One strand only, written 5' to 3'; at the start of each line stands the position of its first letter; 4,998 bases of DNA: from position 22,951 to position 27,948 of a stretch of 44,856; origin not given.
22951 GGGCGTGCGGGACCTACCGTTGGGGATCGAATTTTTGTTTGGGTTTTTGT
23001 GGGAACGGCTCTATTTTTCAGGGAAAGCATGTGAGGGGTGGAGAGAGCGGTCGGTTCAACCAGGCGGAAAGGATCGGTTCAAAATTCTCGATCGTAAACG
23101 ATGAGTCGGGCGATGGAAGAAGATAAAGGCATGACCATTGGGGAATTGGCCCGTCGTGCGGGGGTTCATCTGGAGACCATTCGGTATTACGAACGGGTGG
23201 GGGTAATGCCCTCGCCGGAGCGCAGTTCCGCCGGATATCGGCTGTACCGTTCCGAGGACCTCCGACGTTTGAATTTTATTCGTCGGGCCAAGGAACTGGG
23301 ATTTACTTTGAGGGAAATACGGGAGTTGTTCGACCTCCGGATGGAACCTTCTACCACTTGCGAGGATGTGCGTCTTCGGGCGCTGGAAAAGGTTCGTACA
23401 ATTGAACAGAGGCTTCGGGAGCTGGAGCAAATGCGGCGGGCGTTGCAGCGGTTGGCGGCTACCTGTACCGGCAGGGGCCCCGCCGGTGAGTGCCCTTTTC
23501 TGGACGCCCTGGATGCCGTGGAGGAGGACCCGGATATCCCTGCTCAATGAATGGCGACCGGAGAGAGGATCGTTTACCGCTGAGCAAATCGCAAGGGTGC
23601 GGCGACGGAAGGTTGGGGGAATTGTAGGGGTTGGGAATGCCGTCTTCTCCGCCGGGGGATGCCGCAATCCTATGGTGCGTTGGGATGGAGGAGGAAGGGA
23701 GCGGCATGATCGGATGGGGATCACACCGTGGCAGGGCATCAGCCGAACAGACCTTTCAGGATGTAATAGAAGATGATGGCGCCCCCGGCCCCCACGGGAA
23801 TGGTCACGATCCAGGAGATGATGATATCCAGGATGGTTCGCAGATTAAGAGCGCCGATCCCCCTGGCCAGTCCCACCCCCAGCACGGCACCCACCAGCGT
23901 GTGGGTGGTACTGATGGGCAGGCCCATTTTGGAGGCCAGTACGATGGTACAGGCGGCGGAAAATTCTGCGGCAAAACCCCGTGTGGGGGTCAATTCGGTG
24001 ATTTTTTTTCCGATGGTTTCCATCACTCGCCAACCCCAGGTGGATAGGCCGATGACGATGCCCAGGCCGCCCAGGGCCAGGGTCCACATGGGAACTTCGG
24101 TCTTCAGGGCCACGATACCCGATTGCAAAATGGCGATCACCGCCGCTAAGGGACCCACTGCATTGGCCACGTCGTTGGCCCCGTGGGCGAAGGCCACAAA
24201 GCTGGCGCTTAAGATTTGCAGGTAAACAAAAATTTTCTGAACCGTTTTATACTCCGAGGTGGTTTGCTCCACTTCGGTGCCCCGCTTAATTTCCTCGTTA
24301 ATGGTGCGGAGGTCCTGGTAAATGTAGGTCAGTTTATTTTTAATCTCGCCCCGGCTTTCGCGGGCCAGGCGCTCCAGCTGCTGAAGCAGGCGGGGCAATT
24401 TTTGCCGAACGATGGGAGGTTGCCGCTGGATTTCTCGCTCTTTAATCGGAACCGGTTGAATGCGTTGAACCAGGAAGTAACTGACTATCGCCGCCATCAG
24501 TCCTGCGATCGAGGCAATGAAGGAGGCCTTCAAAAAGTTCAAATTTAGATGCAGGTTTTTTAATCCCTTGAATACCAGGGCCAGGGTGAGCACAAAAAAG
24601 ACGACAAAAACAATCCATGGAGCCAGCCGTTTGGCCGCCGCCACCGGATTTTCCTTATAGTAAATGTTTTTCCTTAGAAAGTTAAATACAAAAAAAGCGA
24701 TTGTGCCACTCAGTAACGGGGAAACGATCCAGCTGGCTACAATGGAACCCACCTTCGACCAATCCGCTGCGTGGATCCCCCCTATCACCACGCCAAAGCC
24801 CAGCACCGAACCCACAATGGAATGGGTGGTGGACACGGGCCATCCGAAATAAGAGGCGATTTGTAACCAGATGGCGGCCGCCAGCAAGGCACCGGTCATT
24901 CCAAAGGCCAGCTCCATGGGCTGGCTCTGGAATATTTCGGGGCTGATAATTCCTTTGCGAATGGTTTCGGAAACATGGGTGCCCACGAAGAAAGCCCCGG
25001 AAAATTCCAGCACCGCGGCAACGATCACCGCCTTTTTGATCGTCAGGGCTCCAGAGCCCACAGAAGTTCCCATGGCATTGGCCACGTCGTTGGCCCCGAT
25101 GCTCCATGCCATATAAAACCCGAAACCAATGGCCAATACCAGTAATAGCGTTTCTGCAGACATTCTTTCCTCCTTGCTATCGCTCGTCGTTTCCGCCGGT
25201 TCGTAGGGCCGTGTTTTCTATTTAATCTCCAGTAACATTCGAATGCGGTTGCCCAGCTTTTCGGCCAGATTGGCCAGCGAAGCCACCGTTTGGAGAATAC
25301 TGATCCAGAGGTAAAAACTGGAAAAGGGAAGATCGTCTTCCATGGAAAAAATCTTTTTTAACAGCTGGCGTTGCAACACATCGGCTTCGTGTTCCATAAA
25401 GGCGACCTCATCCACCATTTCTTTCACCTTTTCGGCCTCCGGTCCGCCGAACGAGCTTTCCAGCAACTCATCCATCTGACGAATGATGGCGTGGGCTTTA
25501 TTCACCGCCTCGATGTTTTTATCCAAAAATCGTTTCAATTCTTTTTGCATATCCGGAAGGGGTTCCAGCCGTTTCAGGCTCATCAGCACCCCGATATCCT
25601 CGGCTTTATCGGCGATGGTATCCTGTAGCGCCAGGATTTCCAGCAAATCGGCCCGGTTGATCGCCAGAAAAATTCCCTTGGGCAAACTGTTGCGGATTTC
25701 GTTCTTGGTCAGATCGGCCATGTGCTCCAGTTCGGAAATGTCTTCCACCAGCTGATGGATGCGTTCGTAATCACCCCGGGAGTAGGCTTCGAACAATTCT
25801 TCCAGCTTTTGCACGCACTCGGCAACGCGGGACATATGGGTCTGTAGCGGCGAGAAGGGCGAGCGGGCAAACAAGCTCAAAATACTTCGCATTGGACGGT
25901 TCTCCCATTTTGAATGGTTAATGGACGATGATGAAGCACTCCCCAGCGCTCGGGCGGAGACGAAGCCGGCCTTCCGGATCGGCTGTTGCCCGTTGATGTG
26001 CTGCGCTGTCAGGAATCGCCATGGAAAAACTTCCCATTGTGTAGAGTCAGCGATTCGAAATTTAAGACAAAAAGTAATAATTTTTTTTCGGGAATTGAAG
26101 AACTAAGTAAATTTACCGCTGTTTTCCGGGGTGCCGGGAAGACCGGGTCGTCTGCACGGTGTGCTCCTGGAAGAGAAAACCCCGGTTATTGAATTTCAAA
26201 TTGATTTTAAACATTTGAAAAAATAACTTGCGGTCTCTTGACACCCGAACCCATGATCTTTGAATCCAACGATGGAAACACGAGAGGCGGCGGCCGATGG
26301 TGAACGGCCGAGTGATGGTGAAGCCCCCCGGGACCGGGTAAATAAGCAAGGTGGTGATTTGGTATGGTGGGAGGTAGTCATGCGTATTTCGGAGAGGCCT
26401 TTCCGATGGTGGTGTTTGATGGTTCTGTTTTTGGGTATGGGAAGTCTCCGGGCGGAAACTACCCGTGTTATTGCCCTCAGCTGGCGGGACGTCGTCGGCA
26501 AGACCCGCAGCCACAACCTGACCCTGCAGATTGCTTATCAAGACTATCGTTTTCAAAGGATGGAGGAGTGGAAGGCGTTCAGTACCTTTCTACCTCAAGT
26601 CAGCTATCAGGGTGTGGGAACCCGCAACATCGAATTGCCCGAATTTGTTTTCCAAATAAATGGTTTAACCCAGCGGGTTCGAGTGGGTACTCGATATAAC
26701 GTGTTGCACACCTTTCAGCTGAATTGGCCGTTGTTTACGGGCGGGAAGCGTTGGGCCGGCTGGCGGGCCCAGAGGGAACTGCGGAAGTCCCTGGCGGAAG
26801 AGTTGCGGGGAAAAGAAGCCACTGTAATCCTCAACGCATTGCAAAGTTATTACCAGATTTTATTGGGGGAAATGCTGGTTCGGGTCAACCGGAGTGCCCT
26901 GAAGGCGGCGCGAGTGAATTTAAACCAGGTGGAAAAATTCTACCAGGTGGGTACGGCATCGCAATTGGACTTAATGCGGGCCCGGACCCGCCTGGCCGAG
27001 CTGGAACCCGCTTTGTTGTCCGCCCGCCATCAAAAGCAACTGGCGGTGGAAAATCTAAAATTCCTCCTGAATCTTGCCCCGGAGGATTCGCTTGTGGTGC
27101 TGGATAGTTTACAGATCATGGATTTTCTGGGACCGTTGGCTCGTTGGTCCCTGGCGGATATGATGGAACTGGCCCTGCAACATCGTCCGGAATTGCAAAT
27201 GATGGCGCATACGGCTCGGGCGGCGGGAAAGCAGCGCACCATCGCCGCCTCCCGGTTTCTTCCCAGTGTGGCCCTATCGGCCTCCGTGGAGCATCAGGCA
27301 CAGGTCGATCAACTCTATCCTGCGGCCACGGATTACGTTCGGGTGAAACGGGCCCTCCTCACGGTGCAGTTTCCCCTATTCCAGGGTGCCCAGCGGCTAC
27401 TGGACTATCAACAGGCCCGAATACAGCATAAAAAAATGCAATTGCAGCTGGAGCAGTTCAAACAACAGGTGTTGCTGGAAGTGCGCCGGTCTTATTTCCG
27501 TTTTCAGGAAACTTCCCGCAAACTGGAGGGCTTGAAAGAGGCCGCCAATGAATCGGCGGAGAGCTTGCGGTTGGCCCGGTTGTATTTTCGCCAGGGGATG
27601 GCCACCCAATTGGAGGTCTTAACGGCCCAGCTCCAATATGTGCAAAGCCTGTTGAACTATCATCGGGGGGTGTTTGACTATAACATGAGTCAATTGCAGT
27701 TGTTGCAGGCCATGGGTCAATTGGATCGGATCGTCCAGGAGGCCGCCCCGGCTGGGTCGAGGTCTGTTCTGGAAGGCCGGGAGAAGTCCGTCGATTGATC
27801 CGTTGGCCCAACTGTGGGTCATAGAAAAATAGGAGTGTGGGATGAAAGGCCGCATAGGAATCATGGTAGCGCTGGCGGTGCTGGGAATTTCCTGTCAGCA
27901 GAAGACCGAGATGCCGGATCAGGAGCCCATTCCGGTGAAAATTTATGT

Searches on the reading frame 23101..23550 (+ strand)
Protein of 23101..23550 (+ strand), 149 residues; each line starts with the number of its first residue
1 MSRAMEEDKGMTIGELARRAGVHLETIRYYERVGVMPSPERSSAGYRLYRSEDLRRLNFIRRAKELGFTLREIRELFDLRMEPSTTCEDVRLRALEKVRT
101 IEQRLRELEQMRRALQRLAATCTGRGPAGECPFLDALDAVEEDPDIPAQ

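Call 41: search_protein_families(library=pfam, proteins=[window:23101-23550:+], max_evalue=0.0001)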
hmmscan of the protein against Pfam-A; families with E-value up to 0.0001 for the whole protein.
window:23101-23550:+ (149 aa): 4 families
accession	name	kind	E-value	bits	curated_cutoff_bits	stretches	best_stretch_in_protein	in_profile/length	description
PF13411.12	MerR_1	-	2.3e-21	76.1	21.6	1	11-78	1-67/69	MerR HTH family regulatory protein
PF09278.17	MerR-DNA-bind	-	1.7e-20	73.8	25.4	1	54-118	1-65/65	MerR, DNA binding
PF00376.29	MerR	-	7.1e-15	55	28.2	1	12-49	1-38/38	MerR family regulatory protein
PF01381.28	HTH_3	-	4.2e-05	23.9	23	0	8-41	7-40/55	Helix-turn-helix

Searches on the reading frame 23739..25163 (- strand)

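Call 41: search_protein_families(library=pfam, proteins=[window:23739-25163:-], max_evalue=0.0001)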
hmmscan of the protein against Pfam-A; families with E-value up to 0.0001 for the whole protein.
window:23739-25163:- (474 aa): 1 family
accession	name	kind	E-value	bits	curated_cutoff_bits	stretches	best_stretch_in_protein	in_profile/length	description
PF01384.25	PHO4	-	1.5e-123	412.7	33.7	1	22-459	1-347/350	Phosphate transporter family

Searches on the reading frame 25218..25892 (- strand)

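Call 41: search_protein_families(library=pfam, proteins=[window:25218-25892:-], max_evalue=0.0001)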
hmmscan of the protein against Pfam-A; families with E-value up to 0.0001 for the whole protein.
window:25218-25892:- (224 aa): 1 family
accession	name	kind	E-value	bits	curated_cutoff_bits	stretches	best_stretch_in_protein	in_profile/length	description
PF01865.21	PhoU_div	-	2.1e-57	194.4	24.4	1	5-221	2-212/214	Protein of unknown function DUF47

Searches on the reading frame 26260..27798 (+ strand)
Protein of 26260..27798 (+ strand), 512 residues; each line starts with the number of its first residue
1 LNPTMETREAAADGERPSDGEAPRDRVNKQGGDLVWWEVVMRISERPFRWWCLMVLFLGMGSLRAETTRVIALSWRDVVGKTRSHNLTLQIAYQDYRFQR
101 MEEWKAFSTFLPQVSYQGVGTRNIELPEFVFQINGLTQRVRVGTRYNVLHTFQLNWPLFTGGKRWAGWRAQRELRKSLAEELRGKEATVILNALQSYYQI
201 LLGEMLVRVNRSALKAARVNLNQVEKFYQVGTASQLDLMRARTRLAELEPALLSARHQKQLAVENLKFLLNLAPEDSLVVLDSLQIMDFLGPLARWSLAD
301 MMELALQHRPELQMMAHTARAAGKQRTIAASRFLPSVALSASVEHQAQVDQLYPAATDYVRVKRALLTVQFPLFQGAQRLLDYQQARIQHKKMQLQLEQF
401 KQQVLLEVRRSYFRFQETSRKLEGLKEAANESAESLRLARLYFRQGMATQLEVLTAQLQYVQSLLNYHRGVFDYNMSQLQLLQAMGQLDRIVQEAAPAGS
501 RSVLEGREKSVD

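Call 41: search_protein_families(library=pfam, proteins=[window:26260-27798:+], max_evalue=0.0001)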
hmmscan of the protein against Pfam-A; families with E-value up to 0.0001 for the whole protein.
window:26260-27798:+ (512 aa): 1 family
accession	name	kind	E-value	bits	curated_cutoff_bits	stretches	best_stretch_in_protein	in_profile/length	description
PF02321.23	OEP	-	1.3e-57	195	22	2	298-486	1-187/187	Outer membrane efflux protein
